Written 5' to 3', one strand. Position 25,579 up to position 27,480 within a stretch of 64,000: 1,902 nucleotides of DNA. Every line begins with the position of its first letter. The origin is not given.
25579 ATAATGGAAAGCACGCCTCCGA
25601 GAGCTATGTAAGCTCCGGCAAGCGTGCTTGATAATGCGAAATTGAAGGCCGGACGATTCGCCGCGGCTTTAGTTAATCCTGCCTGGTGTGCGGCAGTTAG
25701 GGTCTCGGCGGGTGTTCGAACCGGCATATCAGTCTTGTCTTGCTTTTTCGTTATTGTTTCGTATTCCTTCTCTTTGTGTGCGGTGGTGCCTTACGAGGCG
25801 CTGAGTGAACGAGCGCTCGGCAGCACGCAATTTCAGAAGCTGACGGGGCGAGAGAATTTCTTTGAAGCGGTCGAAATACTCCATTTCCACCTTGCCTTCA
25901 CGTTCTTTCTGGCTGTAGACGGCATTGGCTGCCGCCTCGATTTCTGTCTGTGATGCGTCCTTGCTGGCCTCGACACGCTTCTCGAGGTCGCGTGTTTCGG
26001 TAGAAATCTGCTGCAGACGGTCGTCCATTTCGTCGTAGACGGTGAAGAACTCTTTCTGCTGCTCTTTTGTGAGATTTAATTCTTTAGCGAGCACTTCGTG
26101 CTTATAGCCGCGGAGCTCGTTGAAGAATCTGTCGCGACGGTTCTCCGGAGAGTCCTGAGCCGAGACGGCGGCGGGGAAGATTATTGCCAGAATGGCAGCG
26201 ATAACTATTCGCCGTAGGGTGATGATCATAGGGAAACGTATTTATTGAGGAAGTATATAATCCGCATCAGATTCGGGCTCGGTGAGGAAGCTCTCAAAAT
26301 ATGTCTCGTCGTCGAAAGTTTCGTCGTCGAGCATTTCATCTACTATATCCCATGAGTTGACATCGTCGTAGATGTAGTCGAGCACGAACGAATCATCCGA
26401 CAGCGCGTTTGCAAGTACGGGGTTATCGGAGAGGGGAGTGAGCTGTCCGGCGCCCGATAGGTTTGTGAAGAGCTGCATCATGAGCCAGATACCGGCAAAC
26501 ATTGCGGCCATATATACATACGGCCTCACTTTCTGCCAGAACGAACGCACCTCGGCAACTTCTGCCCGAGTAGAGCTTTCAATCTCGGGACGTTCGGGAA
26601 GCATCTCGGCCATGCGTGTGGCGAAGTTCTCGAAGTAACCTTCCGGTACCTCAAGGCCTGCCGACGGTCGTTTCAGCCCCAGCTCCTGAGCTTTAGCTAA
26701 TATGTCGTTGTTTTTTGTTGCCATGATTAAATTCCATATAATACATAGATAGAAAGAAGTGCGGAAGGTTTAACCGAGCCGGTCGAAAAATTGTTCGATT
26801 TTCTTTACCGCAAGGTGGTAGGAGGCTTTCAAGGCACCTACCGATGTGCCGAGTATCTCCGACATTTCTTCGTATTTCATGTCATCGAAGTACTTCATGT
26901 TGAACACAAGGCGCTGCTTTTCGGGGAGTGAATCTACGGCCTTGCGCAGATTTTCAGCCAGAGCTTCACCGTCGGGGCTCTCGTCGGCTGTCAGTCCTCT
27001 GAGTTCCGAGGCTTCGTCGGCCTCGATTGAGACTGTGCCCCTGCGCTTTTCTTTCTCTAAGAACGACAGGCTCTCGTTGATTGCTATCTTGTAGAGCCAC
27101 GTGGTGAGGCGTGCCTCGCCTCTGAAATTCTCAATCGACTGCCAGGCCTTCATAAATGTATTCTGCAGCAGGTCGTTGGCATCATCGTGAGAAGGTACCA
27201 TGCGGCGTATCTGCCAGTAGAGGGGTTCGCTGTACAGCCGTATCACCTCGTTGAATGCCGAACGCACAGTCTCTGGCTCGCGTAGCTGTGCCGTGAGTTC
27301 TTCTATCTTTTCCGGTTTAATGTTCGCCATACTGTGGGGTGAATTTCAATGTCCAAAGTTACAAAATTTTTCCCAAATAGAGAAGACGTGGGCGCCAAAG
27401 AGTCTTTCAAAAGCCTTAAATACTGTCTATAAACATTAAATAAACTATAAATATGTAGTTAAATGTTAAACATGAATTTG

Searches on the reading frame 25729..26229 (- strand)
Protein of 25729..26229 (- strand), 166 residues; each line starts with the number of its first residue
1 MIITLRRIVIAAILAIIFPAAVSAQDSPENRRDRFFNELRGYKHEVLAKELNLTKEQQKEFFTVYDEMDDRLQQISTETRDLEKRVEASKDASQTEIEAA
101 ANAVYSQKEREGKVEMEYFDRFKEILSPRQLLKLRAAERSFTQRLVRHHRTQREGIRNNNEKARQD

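Call 60: search_protein_families(library=ncbifam, proteins=[window:25729-26229:-], max_evalue=0.01)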
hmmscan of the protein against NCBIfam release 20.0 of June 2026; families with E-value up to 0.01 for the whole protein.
window:25729-26229:- (166 aa): 2 families
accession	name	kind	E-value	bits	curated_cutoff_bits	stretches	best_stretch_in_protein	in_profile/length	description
NF007769.1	PRK10455.1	equivalog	6.2e-07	29.8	174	1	7-132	6-138/160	ATP-independent periplasmic protein-refolding chaperone Spy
NF052383.1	ATPase_KamC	equivalog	0.00038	19.4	300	1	38-115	113-187/508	lysine 5,6-aminomutase reactivase ATPase KamC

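Call 61: search_protein_families(library=pfam, proteins=[window:25729-26229:-], max_evalue=0.01)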
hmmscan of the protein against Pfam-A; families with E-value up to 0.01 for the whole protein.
window:25729-26229:- (166 aa): 3 families
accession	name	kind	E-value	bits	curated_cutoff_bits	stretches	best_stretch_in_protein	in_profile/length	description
PF13801.11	Metal_resist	-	8.4e-05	23.2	29.2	1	10-116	7-105/125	Heavy-metal resistance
PF16331.10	TolA_bind_tri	-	0.0022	18.5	30.1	1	37-79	35-73/76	TolA binding protein trimerisation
PF07813.17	LTXXQ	-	0.0033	18.5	24.3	1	47-131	9-93/100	LTXXQ motif family protein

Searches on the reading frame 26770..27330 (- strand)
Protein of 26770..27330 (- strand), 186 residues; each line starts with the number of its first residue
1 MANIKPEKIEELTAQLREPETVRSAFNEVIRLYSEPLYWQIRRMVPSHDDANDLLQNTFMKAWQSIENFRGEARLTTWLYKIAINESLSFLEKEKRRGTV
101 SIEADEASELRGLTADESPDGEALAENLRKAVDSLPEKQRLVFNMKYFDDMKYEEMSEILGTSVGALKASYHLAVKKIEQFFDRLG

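Call 13: find_encoding_contigs(protein=window:26770-27330:-, flank=6000, max_places=10)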
Protein window:26770-27330:- (186 aa): 2 contigs read that carry it; 1 place shown.
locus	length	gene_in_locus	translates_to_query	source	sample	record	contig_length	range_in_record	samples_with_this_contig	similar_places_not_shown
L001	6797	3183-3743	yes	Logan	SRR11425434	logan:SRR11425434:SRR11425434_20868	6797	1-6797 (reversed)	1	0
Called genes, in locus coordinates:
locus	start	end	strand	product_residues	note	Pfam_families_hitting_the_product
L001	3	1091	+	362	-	?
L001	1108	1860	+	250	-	PF00535:Glycos_transf_2, PF10111:Glyco_tranf_2_2, PF13641:Glyco_tranf_2_3, PF13632:Glyco_trans_2_3 (weak)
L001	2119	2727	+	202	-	PF00583:Acetyltransf_1, PF13508:Acetyltransf_7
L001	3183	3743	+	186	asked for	PF04542:Sigma70_r2, PF08281:Sigma70_r4_2, PF04545:Sigma70_r4 (weak)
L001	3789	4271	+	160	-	-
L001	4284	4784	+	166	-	-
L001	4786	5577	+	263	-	PF01226:Form_Nir_trans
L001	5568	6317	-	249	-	PF00072:Response_reg, PF04397:LytTR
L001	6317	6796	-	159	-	?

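Call 14: find_related_loci(query=window:26770-27330:-, collection=genome_contigs, flank=4000)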
Query window:26770-27330:- (186 aa) in genome_contigs; peptide patterns used: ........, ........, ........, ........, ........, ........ (x = any residue, [..] = any of these).
600 stretches matched a pattern (row limit reached: there are more); 536 encode a relative of the query (tblastn E <= 1e-3); the best 80 are kept; 80 distinct loci.
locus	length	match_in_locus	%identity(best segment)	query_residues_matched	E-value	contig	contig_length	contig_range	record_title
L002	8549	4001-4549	77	1-183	8e-97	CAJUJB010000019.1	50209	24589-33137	MAG TPA_asm: uncultured Muribaculaceae bacterium isolate MGBC152050 genome assembly, contig: MGBC152050.19, whole genome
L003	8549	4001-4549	75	1-182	2e-92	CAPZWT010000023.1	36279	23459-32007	MAG TPA_asm: uncultured Muribaculaceae bacterium isolate MGBC161309 genome assembly, contig: MGBC161309.23, whole genome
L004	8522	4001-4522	78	12-185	8e-92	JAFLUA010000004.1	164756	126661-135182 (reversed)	MAG: Muribaculaceae bacterium isolate HAN067 Seq4, whole genome shotgun sequence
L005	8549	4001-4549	71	1-183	2e-87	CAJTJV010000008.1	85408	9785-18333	MAG TPA_asm: uncultured Muribaculaceae bacterium isolate MGBC103062 genome assembly, contig: MGBC103062.8, whole genome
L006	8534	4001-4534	70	5-183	2e-87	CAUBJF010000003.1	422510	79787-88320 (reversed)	MAG TPA_asm: uncultured Muribaculaceae bacterium isolate SRR18940306_bin.28_MetaWRAP_v1.3_MAG genome assembly, contig: E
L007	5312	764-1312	70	1-183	4e-87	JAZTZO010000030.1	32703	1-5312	MAG: Muribaculaceae bacterium isolate T1900045324_YK20190013.MAGScoT_cleanbin_000002 SGB_6407_k141_726952, whole genome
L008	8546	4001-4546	70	1-182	3e-87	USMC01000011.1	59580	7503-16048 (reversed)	uncultured Porphyromonadaceae bacterium isolate UMGS1855 genome assembly, contig: NODE_464_length_59580_cov_4.324318, wh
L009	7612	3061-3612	68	1-184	1e-86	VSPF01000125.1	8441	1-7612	MAG: Muribaculaceae bacterium isolate SC1177_S30_bin.15 SC1177_S30_SC1177_S30_bin.15_contig_125, whole genome shotgun se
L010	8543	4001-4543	73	1-182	6e-87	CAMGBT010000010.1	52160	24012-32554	MAG: uncultured Bacteroidales bacterium isolate ERR2020029_bin.21_metaWRAP_v1.3_MAG genome assembly, contig: ERZ10552023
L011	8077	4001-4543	73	1-182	1e-86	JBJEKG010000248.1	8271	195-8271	MAG: Muribaculaceae bacterium isolate PUUB56_bin.015 NODE_5341_length_8271_cov_4.678432, whole genome shotgun sequence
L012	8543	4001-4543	71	1-182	1e-85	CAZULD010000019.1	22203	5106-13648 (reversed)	MAG TPA_asm: uncultured Bacteroides sp. isolate SRP199465_co2_584 genome assembly, contig: NODE_6586_length_22203_cov_18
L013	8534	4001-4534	71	6-183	9e-86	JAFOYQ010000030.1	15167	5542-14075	MAG: Muribaculaceae bacterium isolate RGIG918 Dairy_cattle_Rectum-4__c119162, whole genome shotgun sequence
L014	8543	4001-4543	71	1-182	7e-85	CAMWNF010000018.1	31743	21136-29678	MAG TPA_asm: uncultured Bacteroidales bacterium isolate SRR14411281_bin.3_metawrap_v1.3_MAG genome assembly, contig: NOD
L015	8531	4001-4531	73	6-182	5e-85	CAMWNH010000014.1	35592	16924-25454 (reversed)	MAG TPA_asm: uncultured Porphyromonadaceae bacterium isolate SRR14411245_bin.3_metawrap_v1.3_MAG genome assembly, contig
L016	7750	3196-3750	70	1-185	7e-85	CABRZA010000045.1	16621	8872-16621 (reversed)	MAG TPA_asm: uncultured Porphyromonadaceae bacterium isolate MGYG-HGUT-02064 genome assembly, contig: GUT_GENOME125520_4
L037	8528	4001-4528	74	10-185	9e-84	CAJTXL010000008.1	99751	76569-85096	MAG TPA_asm: uncultured Muribaculaceae bacterium isolate MGBC123773 genome assembly, contig: MGBC123773.8, whole genome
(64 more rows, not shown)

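Call 35: find_homologous_proteins(query=window:26770-27330:-, max_evalue=1e-40)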
Query window:26770-27330:- (186 aa): 7852 proteins with E <= 1e-40 among 8000 candidates; the best 120 are listed.
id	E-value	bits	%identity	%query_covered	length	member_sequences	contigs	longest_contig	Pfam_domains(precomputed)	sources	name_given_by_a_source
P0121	5.1e-106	370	90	100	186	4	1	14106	PF04545.23,PF04542.21,PF08281.19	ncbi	-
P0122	2.3e-90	319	81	99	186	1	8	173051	PF04545.23,PF04542.21,PF08281.19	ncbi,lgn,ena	-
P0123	2.7e-88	312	77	98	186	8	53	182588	PF04545.23,PF04542.21,PF08281.19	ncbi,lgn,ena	-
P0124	2.1e-87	310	75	99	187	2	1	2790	PF04545.23,PF04542.21,PF08281.19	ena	-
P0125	9.8e-87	307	73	99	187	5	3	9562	PF04545.23,PF04542.21,PF08281.19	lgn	-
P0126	2.7e-86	306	74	98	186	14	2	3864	PF04545.23,PF04542.21,PF08281.19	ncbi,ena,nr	ncbi:MAG: sigma-70 family RNA polymerase sigma factor [Muribaculaceae bacterium]|nr:sigma-70 family 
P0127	1.3e-85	304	75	99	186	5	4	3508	PF04545.23,PF04542.21,PF08281.19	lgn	-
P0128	8.7e-85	301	75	99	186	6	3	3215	PF04545.23,PF04542.21,PF08281.19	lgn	-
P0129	2.1e-84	300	78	94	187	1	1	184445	PF04545.23,PF04542.21,PF08281.19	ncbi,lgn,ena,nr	ncbi:MAG: RNA polymerase sigma factor [Muribaculaceae bacterium]|nr:RNA polymerase sigma factor [Mur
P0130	2.2e-84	300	74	99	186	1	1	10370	PF04542.21,PF08281.19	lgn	-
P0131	3.8e-84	299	74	98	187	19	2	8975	PF04542.21,PF08281.19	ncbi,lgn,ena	-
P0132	6.7e-84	298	74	98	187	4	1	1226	PF04542.21,PF08281.19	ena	-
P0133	7.9e-84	298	75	98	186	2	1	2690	PF04545.23,PF04542.21,PF08281.19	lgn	-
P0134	1.4e-83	297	73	98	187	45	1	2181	PF04542.21,PF08281.19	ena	-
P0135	2.7e-83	296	73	98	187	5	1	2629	PF04542.21,PF08281.19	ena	-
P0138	3.9e-82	292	76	96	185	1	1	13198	PF04542.21,PF08281.19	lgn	-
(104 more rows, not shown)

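Call 36: find_encoding_contigs(protein=P0121, flank=4000, max_places=10)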
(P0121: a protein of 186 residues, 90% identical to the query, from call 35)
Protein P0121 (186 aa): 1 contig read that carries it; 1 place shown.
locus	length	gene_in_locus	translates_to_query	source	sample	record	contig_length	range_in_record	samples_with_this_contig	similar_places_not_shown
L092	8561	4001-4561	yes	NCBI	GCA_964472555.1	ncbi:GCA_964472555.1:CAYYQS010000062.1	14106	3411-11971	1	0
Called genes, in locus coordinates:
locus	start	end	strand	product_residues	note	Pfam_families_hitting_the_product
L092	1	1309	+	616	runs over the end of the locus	PF01136:Peptidase_U32, PF12392:DUF3656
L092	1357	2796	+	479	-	PF02310:B12-binding (faint), PF04055:Radical_SAM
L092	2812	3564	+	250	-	PF00535:Glycos_transf_2, PF13641:Glyco_tranf_2_3, PF10111:Glyco_tranf_2_2, PF13632:Glyco_trans_2_3 (weak)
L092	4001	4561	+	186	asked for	PF04542:Sigma70_r2, PF08281:Sigma70_r4_2, PF04545:Sigma70_r4 (weak)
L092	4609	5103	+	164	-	-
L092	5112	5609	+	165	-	-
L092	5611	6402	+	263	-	PF01226:Form_Nir_trans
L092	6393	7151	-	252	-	PF00072:Response_reg, PF04397:LytTR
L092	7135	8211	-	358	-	PF06580:His_kinase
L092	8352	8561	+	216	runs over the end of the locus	PF13505:OMP_b-brl (weak), PF13568:OMP_b-brl_2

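Call 37: find_encoding_contigs(protein=P0122, flank=4000, max_places=10)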
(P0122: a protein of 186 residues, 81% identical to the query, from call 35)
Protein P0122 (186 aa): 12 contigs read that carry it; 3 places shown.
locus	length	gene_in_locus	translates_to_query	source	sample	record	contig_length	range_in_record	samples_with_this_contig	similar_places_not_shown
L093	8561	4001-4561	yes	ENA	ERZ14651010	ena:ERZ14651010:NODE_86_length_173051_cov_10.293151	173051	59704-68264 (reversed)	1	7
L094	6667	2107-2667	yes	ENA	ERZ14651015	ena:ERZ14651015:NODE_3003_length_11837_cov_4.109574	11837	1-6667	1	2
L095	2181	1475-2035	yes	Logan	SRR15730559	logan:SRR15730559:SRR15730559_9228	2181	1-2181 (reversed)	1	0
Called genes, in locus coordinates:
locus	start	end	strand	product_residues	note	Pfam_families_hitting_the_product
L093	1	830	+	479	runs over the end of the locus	PF02310:B12-binding (weak), PF04055:Radical_SAM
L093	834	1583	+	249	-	PF00535:Glycos_transf_2, PF13641:Glyco_tranf_2_3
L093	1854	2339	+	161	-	-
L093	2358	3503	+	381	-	-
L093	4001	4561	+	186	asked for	PF04542:Sigma70_r2, PF08281:Sigma70_r4_2, PF04545:Sigma70_r4 (weak)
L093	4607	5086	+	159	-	-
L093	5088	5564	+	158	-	-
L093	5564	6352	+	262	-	PF01226:Form_Nir_trans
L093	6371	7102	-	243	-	PF00072:Response_reg, PF04397:LytTR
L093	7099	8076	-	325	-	PF06580:His_kinase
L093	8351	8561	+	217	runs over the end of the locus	PF13505:OMP_b-brl (weak), PF13568:OMP_b-brl_2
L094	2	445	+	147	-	?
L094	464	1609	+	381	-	-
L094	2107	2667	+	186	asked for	PF04542:Sigma70_r2, PF08281:Sigma70_r4_2, PF04545:Sigma70_r4 (weak)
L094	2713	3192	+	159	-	-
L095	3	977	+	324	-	?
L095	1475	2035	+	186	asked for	PF04542:Sigma70_r2, PF08281:Sigma70_r4_2, PF04545:Sigma70_r4 (weak)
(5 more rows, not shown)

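Call 38: find_encoding_contigs(protein=P0123, flank=4000, max_places=10)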
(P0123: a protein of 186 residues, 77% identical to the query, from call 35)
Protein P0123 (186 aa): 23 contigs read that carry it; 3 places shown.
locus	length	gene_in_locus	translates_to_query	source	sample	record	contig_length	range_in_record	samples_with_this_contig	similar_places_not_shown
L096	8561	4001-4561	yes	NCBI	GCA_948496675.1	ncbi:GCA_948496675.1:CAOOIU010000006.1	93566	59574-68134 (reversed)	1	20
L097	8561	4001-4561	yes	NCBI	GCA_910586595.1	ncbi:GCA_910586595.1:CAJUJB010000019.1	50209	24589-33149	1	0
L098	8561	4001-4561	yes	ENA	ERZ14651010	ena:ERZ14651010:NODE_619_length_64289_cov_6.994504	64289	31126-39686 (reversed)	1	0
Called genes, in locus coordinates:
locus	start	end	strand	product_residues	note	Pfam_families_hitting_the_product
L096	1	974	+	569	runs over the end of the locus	-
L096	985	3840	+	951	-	PF16656:Pur_ac_phosph_N (faint), PF23376:Fn3_VIN3 (faint), PF25059:FN3_DSCAM-DSCAML_C (faint), PF09294:Interfer-bind (faint), PF25788:Ig_Rha78A_N (faint), PF00041:fn3, PF19910:DUF6383 (weak)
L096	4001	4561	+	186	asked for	PF04542:Sigma70_r2, PF08281:Sigma70_r4_2, PF04545:Sigma70_r4 (weak)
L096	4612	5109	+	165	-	-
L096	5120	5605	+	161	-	-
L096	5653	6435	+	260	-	PF01226:Form_Nir_trans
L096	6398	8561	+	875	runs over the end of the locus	PF14498:Glyco_hyd_65N_2, PF22124:Glyco_hydro_95_cat, PF21307:Glyco_hydro_95_C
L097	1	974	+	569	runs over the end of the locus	-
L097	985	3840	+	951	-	PF16656:Pur_ac_phosph_N (faint), PF23376:Fn3_VIN3 (faint), PF25059:FN3_DSCAM-DSCAML_C (faint), PF09294:Interfer-bind (faint), PF25788:Ig_Rha78A_N (faint), PF00041:fn3, PF19910:DUF6383 (weak)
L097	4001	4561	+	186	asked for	PF04542:Sigma70_r2, PF08281:Sigma70_r4_2, PF04545:Sigma70_r4 (weak)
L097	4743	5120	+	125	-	-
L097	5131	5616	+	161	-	-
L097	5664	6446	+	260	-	PF01226:Form_Nir_trans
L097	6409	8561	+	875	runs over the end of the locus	PF14498:Glyco_hyd_65N_2, PF22124:Glyco_hydro_95_cat, PF21307:Glyco_hydro_95_C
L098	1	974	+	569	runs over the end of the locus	-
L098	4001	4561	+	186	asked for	PF04542:Sigma70_r2, PF08281:Sigma70_r4_2, PF04545:Sigma70_r4 (weak)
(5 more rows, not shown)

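Call 43: find_encoding_contigs(protein=P0138, flank=3000, max_places=10)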
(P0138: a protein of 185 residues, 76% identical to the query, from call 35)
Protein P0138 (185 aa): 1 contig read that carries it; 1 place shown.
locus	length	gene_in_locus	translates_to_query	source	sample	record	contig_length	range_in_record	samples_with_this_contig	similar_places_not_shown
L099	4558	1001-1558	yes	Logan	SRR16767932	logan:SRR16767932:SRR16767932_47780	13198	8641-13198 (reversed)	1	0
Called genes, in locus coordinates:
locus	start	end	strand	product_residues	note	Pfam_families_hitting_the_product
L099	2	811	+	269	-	?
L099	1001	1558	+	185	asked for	PF04542:Sigma70_r2, PF08281:Sigma70_r4_2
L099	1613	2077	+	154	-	-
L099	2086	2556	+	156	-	-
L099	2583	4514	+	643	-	PF02838:Glyco_hydro_20b, PF00728:Glyco_hydro_20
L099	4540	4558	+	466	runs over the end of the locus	PF13440:Polysacc_synt_3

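Call 48: find_encoding_contigs(protein=P0127, flank=2500, max_places=10)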
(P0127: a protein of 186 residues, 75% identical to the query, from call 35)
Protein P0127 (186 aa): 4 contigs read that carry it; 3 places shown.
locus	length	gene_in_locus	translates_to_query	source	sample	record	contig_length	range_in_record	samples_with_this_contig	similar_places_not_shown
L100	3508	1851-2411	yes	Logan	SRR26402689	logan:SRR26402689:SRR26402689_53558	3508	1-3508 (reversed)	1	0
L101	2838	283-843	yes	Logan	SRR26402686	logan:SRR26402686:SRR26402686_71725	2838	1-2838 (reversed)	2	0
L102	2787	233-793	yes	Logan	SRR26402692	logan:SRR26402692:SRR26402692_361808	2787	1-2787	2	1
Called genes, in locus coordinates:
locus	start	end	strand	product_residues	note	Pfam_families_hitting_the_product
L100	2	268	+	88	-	?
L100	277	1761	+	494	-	PF00083:Sugar_tr, PF07690:MFS_1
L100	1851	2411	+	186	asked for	PF04542:Sigma70_r2, PF08281:Sigma70_r4_2, PF04545:Sigma70_r4 (weak)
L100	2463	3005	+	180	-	-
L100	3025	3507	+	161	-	?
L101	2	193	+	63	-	?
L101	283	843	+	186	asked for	PF04542:Sigma70_r2, PF08281:Sigma70_r4_2, PF04545:Sigma70_r4 (weak)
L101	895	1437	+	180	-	-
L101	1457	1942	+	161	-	-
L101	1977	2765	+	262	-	PF01226:Form_Nir_trans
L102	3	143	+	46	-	?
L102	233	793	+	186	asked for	PF04542:Sigma70_r2, PF08281:Sigma70_r4_2, PF04545:Sigma70_r4 (weak)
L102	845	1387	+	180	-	-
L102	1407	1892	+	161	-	-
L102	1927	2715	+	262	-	PF01226:Form_Nir_trans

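Call 49: find_encoding_contigs(protein=P0133, flank=2500, max_places=10)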
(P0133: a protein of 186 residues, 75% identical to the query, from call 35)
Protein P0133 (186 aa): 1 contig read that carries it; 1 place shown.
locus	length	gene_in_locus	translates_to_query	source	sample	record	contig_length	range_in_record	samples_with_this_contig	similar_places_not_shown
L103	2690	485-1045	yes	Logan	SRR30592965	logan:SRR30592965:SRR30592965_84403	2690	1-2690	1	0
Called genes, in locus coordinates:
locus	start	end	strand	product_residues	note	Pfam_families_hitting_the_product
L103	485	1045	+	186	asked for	PF04542:Sigma70_r2, PF08281:Sigma70_r4_2, PF04545:Sigma70_r4 (weak)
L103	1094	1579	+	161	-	-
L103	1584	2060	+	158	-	-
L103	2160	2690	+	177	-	?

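Call 60: search_protein_families(library=ncbifam, proteins=[window:26770-27330:-], max_evalue=0.01)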
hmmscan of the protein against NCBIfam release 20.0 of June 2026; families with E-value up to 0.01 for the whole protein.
window:26770-27330:- (186 aa): 102 families (the best 25 are shown)
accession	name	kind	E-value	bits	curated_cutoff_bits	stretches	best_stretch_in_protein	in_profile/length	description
NF008888.0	PRK11922.1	equivalog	7.4e-31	107.5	204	1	12-176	20-190/231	RNA polymerase sigma factor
TIGR02937.1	sigma70-ECF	superfamily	2e-29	102.3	42.9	1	25-180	2-163/165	sigma-70 family RNA polymerase sigma factor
TIGR02985.1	Sig70_bacteroi1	subfamily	1.1e-26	94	126.4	1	25-180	2-160/162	RNA polymerase sigma-70 factor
NF009166.1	PRK12513.1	equivalog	7.7e-26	91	206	1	23-180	21-184/193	RNA polymerase sigma factor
TIGR02939.1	RpoE_Sigma70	equivalog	1.2e-24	87.4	236.15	1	23-179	19-183/190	RNA polymerase sigma factor RpoE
TIGR02989.1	Sig-70_gvs1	subfamily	1.5e-24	86.7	124.55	1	25-173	2-149/158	RNA polymerase sigma-70 factor, Rhodopirellula/Verrucomicrobium family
NF007223.0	PRK09641.1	equivalog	7.7e-24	84.6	209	1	23-172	17-174/187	RNA polymerase sigma factor SigW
TIGR02950.1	SigM_subfam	subfamily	1.1e-23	83.8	147.95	1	27-180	3-156/159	RNA polymerase sigma factor, SigM family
TIGR02954.1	Sig70_famx3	hypoth_equivalog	2.2e-23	82.9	188.5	1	23-182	15-167/170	RNA polymerase sigma-70 factor, TIGR02954 family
NF007216.0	PRK09638.1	equivalog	3.3e-23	82.4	194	1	24-180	18-172/180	RNA polymerase sigma factor SigY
TIGR02983.1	SigE-fam_strep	subfamily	5.4e-23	81.7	141.55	1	23-179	5-155/162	SigE family RNA polymerase sigma factor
NF053879.1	RNAPolSigSigVBac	equivalog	1.1e-22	80.5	190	1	24-178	4-151/160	RNA polymerase sigma factor SigV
NF006089.0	PRK08241.1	subfamily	1.5e-22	80.1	240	1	14-105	12-103/343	RNA polymerase subunit sigma-70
TIGR02948.1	SigW_bacill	equivalog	1.7e-22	80.4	243.1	1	23-173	17-175/187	RNA polymerase sigma factor SigW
NF058625.1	sigma_PG0214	equivalog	1.6e-21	76.7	130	1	24-182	4-161/170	GFO_1088 family ECF-type sigma factor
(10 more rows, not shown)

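Call 61: search_protein_families(library=pfam, proteins=[window:26770-27330:-], max_evalue=0.01)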
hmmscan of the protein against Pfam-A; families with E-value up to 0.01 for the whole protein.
window:26770-27330:- (186 aa): 4 families
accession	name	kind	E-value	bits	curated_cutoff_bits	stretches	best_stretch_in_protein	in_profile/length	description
PF04542.20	Sigma70_r2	-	9.4e-16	57.8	24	1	30-97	2-71/71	Sigma-70 region 2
PF08281.18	Sigma70_r4_2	-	3.7e-15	55.8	25.7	1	126-178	2-54/54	Sigma-70, region 4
PF04545.22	Sigma70_r4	-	8.8e-06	25.6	24.1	1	131-178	1-48/50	Sigma-70, region 4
PF07638.17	Sigma70_ECF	-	0.0012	19.2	21.1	1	94-180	97-181/185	ECF sigma factor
